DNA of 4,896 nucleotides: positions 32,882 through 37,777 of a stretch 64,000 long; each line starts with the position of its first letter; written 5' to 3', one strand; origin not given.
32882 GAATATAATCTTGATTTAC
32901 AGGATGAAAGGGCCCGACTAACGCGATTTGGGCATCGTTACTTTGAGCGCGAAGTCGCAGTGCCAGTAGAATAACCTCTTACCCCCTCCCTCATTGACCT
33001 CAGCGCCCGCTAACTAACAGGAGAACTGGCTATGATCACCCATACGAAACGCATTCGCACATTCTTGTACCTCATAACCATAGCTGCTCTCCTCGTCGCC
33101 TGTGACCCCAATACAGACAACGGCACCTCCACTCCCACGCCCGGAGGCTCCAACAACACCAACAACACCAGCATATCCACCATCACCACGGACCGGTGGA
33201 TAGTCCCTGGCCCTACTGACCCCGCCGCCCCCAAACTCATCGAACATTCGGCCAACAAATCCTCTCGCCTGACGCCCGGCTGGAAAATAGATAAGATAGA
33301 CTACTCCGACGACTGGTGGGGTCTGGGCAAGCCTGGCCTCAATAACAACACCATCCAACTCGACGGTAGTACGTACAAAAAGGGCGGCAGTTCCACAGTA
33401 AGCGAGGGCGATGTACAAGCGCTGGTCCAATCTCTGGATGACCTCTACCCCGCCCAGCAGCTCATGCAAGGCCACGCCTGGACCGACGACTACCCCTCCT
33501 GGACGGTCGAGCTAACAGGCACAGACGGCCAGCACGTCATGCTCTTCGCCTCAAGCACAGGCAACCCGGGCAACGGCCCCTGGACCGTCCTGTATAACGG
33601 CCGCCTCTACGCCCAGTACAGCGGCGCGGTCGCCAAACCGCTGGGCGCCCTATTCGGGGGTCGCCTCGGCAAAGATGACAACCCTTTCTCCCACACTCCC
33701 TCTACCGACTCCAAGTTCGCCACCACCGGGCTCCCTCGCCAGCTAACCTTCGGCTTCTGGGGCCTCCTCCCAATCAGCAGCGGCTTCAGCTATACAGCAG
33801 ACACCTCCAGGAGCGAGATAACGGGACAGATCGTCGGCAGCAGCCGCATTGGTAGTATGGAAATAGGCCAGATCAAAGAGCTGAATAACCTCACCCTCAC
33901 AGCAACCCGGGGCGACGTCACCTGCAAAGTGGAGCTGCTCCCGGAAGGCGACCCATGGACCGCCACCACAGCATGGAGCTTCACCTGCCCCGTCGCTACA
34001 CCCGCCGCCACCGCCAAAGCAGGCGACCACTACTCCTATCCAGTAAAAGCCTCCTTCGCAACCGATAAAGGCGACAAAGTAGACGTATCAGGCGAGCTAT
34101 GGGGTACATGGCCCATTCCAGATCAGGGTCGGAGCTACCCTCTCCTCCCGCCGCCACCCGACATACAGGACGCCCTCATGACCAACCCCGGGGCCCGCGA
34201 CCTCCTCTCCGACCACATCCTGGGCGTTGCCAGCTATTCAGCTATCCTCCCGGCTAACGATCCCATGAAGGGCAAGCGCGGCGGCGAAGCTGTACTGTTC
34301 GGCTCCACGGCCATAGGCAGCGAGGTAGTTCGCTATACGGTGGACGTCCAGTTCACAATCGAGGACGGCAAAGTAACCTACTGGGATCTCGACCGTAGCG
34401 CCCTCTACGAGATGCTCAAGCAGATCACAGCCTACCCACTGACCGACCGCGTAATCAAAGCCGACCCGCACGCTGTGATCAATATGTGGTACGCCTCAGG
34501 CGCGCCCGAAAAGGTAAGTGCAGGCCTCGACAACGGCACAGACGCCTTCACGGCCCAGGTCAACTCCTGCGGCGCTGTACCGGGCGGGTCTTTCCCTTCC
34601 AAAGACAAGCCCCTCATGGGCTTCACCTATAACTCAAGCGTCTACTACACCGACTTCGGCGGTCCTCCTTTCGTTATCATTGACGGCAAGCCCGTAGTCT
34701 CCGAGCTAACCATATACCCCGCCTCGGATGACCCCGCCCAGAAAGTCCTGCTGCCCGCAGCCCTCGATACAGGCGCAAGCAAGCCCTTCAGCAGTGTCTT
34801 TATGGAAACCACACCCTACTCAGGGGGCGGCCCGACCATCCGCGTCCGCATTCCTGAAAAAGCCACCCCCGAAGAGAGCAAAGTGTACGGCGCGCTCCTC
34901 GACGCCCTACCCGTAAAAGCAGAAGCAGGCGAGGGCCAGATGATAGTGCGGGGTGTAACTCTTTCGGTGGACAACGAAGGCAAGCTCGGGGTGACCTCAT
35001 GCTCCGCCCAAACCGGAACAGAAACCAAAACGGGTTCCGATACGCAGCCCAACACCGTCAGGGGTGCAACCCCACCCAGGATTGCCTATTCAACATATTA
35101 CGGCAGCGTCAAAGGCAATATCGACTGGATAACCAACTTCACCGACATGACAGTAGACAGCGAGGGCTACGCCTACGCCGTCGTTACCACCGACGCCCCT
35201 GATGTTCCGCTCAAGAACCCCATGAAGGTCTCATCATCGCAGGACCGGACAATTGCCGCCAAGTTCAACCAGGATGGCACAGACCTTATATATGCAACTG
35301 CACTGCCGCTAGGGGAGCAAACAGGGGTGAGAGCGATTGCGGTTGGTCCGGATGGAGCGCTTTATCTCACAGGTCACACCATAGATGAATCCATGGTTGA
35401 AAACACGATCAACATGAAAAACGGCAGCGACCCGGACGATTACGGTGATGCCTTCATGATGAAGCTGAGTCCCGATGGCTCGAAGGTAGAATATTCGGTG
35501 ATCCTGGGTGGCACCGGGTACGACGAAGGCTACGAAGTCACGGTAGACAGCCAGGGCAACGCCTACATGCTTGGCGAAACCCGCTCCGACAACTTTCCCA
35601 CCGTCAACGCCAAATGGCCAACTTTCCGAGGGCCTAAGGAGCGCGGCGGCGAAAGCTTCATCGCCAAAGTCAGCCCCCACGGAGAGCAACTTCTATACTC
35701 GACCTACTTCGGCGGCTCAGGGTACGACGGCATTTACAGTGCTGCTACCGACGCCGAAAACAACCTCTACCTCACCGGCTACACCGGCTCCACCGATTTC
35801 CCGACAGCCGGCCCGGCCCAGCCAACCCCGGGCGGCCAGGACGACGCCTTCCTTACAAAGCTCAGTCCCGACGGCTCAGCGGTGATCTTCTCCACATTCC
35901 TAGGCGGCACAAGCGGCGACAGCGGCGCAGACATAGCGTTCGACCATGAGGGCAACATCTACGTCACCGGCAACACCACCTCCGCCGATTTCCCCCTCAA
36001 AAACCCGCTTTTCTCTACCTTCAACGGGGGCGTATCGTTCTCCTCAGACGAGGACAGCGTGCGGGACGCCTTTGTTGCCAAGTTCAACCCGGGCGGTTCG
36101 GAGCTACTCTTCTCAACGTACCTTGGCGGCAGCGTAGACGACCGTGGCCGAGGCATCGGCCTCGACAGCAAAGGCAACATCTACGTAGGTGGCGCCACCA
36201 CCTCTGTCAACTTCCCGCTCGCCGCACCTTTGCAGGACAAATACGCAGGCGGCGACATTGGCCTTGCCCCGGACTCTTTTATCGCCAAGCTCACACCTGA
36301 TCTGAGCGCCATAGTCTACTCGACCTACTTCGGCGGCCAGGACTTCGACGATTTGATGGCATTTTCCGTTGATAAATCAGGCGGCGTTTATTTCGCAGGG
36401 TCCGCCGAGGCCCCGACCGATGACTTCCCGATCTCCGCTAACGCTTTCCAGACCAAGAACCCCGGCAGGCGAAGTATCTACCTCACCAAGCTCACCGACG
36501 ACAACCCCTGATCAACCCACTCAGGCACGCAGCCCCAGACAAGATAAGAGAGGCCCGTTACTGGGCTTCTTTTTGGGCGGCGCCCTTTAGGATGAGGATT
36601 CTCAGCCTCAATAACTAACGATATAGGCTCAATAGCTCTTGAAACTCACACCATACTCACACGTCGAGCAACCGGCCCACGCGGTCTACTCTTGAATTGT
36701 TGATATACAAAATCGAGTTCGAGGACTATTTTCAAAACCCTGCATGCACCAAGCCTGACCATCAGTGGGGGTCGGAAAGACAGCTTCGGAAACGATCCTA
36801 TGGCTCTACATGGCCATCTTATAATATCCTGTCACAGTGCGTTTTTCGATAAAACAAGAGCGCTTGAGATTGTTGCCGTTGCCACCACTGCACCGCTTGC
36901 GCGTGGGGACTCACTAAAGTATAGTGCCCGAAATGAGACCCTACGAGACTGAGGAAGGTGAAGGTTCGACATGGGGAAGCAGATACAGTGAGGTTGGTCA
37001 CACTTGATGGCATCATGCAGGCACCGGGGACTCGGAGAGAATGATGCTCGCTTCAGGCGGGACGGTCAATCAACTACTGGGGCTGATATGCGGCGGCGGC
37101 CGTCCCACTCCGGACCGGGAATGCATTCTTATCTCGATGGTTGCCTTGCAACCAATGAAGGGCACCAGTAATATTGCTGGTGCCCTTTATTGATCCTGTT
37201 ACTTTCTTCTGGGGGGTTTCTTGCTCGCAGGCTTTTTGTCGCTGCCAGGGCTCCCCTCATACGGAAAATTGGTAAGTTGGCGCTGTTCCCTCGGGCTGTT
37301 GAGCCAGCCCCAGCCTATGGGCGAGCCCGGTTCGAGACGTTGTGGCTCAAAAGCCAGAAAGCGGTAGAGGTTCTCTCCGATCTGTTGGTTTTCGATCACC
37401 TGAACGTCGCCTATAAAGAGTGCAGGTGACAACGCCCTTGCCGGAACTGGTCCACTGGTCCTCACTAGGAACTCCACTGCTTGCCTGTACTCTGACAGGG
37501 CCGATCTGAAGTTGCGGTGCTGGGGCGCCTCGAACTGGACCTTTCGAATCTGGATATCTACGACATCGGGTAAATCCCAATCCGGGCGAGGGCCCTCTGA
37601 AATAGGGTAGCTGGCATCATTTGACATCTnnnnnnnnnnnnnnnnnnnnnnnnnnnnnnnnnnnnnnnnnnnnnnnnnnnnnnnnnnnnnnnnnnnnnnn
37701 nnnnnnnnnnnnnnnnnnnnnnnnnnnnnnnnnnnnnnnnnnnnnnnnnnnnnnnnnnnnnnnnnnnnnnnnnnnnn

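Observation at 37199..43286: Tyrosinase-vWA fusion (frameshifted) in an operon-like cluster with an 851-aa alpha/beta-hydrolase and a coupled small gene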

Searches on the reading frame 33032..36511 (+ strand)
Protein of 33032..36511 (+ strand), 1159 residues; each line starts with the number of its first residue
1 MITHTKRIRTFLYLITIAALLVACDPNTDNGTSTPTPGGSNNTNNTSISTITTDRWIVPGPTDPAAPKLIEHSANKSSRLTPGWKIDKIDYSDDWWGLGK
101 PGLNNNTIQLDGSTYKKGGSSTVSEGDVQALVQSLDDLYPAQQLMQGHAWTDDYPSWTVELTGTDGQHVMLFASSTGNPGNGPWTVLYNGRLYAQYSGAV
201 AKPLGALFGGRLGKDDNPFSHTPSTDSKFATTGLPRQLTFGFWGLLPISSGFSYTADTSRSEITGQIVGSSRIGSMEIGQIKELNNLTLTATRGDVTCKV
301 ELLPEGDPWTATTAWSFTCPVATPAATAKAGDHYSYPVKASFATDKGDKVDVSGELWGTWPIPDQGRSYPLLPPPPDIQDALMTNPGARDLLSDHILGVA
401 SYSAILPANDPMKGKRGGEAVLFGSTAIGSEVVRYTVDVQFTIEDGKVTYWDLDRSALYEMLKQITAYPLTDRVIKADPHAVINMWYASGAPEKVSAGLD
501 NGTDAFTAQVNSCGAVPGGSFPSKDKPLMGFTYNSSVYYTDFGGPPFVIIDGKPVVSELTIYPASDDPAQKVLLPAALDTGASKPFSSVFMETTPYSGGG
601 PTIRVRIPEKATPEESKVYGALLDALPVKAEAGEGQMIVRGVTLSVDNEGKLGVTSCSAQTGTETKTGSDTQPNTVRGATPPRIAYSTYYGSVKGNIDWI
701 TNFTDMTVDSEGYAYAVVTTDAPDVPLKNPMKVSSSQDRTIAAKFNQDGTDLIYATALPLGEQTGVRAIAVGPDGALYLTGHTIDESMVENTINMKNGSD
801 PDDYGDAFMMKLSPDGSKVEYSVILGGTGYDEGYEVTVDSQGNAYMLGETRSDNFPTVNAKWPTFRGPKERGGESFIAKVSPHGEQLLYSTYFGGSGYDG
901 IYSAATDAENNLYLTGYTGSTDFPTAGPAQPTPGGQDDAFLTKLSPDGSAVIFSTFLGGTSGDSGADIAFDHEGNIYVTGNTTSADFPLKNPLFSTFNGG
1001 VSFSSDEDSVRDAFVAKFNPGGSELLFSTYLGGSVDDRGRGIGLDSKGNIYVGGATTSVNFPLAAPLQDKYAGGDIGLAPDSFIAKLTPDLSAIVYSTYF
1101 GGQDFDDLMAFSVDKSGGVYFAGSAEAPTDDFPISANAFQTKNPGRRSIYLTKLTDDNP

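Call 8: search_protein_families(library=pfam, max_evalue=0.01, proteins=[window:33032-36511:+])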
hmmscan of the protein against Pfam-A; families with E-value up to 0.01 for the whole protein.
window:33032-36511:+ (1159 aa): 1 family
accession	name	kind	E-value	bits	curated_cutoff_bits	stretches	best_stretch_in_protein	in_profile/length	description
PF06739.17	SBBP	-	4.8e-28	97.2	20.5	4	952-988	1-38/38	Beta-propeller repeat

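Call 15: search_protein_families(library=padloc, max_evalue=0.01, proteins=[window:33032-36511:+])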
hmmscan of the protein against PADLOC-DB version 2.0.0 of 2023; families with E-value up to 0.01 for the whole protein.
window:33032-36511:+ (1159 aa): 0 families

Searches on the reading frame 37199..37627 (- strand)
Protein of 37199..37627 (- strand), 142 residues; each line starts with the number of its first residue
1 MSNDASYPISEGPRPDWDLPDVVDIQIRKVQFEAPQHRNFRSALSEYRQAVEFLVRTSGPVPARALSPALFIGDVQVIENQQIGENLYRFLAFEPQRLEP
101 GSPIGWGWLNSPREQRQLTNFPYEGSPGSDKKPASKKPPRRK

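Call 8: search_protein_families(library=pfam, max_evalue=0.01, proteins=[window:37199-37627:-])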
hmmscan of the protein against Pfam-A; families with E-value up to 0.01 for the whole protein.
window:37199-37627:- (142 aa): 0 families

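Call 15: search_protein_families(library=padloc, max_evalue=0.01, proteins=[window:37199-37627:-])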
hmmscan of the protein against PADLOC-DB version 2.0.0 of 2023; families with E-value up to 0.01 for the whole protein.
window:37199-37627:- (142 aa): 0 families

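Call 70: search_protein_families(library=ncbifam, max_evalue=0.01, proteins=[window:37199-37627:-])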
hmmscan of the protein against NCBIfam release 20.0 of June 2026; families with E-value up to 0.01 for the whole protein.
window:37199-37627:- (142 aa): 0 families

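Call 92: find_homologous_proteins(query=A2, max_evalue=0.001)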
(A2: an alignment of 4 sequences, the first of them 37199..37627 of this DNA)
Query A2 (4 sequences) (142 aa, profile of the alignment): 340 proteins with E <= 0.001 among 7979 candidates; the best 120 are listed.
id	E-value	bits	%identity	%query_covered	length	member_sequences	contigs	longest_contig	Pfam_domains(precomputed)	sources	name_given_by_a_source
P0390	2.0e-61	223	100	100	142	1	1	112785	-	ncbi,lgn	ncbi:MAG: hypothetical protein ABI670_09005 [Chloroflexota bacterium]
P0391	5.5e-61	222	60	87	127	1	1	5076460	-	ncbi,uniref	ncbi:hypothetical protein ACSAZL_05965 [Methanosarcina sp. T3]|uniref:hypothetical protein n=1 Tax=M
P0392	4.8e-60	219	85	100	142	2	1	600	-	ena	-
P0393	1.1e-56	208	71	99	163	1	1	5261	-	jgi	jgi:hypothetical protein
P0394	7.1e-56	205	36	87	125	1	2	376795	-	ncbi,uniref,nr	ncbi:hypothetical protein [Paludisphaera rhizosphaerae]|uniref:hypothetical protein n=1 Tax=Paludisp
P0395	1.2e-55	205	73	100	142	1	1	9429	-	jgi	jgi:hypothetical protein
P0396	4.2e-55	203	74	98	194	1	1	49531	-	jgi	jgi:hypothetical protein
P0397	5.6e-55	203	59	87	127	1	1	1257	-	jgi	jgi:hypothetical protein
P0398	1.2e-54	201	59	89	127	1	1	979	-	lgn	-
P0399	3.5e-54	200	64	89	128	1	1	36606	-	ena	-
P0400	4.0e-54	200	62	89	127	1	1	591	-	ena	-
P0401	5.0e-54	199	58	87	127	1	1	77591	-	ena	-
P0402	1.1e-53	198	59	87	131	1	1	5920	-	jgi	jgi:hypothetical protein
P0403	4.0e-53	197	47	89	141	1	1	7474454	-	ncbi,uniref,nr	ncbi:hypothetical protein F0344_34275 [Streptomyces finlayi]|uniref:Uncharacterized protein n=1 Tax=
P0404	7.9e-53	196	61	89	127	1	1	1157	-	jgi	jgi:hypothetical protein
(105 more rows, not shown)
